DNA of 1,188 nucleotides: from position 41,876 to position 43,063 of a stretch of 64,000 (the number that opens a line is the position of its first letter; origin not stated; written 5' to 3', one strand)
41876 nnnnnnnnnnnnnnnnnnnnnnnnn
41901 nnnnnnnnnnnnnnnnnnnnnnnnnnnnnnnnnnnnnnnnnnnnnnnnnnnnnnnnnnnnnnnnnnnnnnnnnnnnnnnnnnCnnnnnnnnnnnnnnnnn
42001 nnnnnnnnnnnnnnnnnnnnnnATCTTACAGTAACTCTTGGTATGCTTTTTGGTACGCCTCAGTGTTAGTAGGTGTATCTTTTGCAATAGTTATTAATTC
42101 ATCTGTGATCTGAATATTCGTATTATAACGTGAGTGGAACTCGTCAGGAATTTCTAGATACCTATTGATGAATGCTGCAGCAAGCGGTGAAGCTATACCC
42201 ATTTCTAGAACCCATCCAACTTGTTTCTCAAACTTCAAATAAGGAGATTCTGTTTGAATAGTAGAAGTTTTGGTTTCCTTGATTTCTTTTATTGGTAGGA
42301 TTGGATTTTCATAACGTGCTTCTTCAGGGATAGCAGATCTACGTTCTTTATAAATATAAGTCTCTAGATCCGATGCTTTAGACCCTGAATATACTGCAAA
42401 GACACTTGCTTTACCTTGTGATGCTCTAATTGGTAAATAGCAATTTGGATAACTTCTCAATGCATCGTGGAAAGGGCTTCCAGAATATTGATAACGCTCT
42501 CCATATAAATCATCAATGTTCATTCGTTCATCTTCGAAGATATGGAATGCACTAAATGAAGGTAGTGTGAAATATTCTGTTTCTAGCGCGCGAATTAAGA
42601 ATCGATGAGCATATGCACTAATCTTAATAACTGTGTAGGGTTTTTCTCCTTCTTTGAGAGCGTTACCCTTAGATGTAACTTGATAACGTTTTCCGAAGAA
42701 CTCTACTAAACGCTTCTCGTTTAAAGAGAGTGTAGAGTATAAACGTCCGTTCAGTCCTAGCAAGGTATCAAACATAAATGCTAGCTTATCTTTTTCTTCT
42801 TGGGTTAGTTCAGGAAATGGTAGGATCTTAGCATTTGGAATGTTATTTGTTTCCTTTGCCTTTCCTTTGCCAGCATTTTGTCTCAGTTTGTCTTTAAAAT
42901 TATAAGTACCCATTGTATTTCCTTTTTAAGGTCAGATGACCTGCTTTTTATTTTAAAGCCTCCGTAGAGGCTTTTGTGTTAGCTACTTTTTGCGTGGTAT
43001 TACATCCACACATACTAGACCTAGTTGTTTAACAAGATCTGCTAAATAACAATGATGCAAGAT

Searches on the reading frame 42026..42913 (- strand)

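Call 68: search_protein_families(library=pfam, proteins=[window:42026-42913:-], max_evalue=0.01)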
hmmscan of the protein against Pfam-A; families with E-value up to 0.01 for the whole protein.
window:42026-42913:- (295 aa): 0 families

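Call 96: search_protein_families(library=phrogs, proteins=[window:42026-42913:-], max_evalue=0.00001)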
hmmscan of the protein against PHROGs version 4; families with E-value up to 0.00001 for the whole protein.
window:42026-42913:- (295 aa): 1 family
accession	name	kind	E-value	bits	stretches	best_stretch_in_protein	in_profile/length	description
phrog_8583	-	unknown function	7.1e-133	443.7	1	4-295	2-294/297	-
